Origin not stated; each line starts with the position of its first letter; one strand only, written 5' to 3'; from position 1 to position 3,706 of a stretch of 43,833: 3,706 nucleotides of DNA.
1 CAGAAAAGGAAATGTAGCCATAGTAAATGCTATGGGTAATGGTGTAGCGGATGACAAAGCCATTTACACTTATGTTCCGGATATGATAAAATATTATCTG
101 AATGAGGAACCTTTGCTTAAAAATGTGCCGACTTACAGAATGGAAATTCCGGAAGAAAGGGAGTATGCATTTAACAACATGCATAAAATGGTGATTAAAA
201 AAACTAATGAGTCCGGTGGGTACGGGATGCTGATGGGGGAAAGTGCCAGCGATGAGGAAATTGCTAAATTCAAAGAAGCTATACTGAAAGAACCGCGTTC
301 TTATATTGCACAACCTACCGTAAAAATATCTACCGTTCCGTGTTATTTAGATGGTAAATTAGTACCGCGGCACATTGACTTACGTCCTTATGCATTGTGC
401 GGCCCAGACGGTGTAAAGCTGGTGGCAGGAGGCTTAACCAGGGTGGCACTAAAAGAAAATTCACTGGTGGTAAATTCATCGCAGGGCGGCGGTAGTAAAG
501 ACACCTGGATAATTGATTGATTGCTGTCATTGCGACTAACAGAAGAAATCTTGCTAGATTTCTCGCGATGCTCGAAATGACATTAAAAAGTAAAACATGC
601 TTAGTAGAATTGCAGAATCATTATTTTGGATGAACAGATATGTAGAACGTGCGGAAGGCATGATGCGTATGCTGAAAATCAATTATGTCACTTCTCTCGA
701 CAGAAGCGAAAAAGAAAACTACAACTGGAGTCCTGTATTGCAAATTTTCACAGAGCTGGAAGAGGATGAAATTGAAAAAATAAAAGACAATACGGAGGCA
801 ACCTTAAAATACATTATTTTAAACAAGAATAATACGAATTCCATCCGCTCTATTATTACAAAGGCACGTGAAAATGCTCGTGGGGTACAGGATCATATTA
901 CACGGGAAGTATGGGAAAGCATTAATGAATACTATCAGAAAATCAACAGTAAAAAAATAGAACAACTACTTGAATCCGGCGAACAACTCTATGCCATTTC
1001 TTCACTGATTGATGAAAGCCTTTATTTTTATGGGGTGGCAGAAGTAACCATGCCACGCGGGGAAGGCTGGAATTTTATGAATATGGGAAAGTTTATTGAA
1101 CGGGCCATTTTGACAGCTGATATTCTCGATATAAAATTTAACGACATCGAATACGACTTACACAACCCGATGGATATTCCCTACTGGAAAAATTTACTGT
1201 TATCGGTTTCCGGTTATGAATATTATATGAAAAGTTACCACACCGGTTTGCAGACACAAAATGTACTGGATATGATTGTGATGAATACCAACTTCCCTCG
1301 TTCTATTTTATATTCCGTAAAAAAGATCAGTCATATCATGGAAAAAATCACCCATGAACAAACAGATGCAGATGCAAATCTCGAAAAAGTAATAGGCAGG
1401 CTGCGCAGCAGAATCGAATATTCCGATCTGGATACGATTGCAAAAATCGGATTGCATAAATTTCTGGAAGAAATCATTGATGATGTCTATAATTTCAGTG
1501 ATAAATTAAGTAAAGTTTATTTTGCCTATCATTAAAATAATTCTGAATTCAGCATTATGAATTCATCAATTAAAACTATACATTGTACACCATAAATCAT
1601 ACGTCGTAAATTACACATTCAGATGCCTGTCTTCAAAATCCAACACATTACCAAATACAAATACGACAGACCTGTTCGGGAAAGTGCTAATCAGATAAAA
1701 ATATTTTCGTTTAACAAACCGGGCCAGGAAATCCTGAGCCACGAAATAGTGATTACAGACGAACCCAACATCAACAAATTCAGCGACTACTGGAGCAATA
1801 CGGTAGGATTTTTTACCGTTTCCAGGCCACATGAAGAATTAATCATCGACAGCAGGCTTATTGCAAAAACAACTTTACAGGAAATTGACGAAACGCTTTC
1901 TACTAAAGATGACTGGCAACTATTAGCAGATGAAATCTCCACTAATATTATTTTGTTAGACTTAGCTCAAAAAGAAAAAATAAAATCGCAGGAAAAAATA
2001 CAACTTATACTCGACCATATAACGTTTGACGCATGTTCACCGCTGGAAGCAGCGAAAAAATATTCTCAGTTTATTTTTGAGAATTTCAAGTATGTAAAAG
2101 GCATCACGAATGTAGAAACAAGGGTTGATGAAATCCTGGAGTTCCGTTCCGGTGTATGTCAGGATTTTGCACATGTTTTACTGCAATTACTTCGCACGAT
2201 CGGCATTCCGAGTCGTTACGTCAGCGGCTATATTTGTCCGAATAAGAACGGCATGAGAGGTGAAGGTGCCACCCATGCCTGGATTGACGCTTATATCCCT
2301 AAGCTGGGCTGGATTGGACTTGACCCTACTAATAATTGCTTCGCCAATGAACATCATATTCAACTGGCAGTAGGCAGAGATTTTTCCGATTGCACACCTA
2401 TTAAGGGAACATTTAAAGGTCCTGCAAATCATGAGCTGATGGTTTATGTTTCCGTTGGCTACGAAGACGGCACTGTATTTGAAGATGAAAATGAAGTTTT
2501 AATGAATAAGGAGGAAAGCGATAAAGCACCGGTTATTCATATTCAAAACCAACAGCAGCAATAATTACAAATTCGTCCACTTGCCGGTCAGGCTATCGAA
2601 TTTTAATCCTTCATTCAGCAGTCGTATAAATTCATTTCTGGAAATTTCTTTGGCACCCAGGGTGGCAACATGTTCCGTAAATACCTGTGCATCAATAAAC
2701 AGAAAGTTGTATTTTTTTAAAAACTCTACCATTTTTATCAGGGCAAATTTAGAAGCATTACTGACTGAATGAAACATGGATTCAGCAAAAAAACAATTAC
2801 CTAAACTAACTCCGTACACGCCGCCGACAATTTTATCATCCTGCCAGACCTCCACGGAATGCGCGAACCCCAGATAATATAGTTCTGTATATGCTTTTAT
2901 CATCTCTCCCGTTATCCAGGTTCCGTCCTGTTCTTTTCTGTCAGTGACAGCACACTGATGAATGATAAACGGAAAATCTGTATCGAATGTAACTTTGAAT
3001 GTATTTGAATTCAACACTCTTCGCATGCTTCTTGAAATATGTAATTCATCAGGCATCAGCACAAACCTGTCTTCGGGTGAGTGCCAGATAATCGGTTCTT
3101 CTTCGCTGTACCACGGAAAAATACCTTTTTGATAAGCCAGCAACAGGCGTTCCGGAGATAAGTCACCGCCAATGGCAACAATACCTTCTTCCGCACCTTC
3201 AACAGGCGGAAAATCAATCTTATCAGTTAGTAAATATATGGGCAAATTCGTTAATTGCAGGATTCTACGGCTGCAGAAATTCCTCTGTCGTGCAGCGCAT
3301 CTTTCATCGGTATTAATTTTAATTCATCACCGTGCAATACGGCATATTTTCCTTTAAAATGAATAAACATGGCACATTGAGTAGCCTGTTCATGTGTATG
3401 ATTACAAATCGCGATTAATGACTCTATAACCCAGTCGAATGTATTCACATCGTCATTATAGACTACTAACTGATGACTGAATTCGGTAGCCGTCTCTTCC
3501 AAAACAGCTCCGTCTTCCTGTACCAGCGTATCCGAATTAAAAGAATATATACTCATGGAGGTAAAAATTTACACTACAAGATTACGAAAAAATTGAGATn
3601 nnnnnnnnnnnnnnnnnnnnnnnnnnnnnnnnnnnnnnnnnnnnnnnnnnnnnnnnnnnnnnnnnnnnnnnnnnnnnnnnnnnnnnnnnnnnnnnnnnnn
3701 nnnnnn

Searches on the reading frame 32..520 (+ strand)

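Call 7: search_protein_families(library=pfam, proteins=[window:32-520:+], max_evalue=0.001)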
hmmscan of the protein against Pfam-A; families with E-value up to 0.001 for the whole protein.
window:32-520:+ (162 aa): 2 families
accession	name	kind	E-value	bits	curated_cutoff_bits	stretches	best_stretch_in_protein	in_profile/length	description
PF14403.11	CP_ATPgrasp_2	-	2.7e-49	168.5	32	1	1-139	239-374/374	Circularly permuted ATP-grasp type 2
PF04174.18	CP_ATPgrasp_1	-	8.2e-33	114.2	23.1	1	1-94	239-332/332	A circularly permuted ATPgrasp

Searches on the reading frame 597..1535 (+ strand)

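Call 7: search_protein_families(library=pfam, proteins=[window:597-1535:+], max_evalue=0.001)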
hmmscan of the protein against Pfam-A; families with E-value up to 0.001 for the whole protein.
window:597-1535:+ (312 aa): 1 family
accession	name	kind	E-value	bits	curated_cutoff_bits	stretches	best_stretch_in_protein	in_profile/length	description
PF04168.17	Alpha-E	-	7.8e-84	282.3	20.8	1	1-309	1-294/294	A predicted alpha-helical domain with a conserved ER motif.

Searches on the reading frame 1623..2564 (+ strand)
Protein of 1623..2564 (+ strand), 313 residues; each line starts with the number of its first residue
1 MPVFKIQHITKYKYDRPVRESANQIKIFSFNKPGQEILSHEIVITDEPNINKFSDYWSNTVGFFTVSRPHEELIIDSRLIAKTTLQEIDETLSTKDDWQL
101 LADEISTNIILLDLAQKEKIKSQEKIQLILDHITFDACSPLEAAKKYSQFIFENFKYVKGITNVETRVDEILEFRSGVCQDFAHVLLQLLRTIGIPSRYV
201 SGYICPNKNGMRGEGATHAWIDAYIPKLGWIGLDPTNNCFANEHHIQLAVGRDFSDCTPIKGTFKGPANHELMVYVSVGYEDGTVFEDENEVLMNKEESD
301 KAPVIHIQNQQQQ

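Call 7: search_protein_families(library=pfam, proteins=[window:1623-2564:+], max_evalue=0.001)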
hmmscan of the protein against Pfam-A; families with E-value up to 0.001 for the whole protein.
window:1623-2564:+ (313 aa): 3 families
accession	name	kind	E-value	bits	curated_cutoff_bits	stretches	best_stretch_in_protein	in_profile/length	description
PF01841.26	Transglut_core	-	1.4e-22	80.5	23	1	136-235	10-108/108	Transglutaminase-like superfamily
PF08379.15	Bact_transglu_N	-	7.8e-17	62.2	27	1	5-80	2-78/80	Bacterial transglutaminase-like N-terminal region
PF04473.18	DUF553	-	0.00018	21.4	20.5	1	114-200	10-85/140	Transglutaminase-like domain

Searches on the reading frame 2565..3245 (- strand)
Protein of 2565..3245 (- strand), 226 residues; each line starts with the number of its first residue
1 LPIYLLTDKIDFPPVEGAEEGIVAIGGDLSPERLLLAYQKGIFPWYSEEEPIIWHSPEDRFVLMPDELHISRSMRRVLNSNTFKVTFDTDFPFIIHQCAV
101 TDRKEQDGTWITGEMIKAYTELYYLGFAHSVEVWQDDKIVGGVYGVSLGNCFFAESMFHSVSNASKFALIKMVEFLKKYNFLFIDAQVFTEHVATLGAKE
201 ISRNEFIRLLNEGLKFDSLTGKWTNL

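Call 7: search_protein_families(library=pfam, proteins=[window:2565-3245:-], max_evalue=0.001)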
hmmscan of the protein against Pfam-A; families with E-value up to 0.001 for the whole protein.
window:2565-3245:- (226 aa): 1 family
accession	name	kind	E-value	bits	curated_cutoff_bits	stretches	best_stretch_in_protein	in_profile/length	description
PF03588.20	Leu_Phe_trans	-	7.1e-73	244.1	22.7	1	31-202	1-171/171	Leucyl/phenylalanyl-tRNA protein transferase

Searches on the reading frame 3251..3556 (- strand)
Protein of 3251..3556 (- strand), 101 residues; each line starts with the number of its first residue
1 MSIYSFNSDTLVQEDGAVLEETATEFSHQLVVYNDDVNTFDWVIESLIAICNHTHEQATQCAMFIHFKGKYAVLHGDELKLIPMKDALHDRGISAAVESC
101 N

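Call 7: search_protein_families(library=pfam, proteins=[window:3251-3556:-], max_evalue=0.001)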
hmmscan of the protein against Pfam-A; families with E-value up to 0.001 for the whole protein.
window:3251-3556:- (101 aa): 1 family
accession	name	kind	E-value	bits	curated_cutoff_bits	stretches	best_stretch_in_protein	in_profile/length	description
PF02617.22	ClpS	-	1.2e-14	54.3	23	1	27-90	5-68/80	ATP-dependent Clp protease adaptor protein ClpS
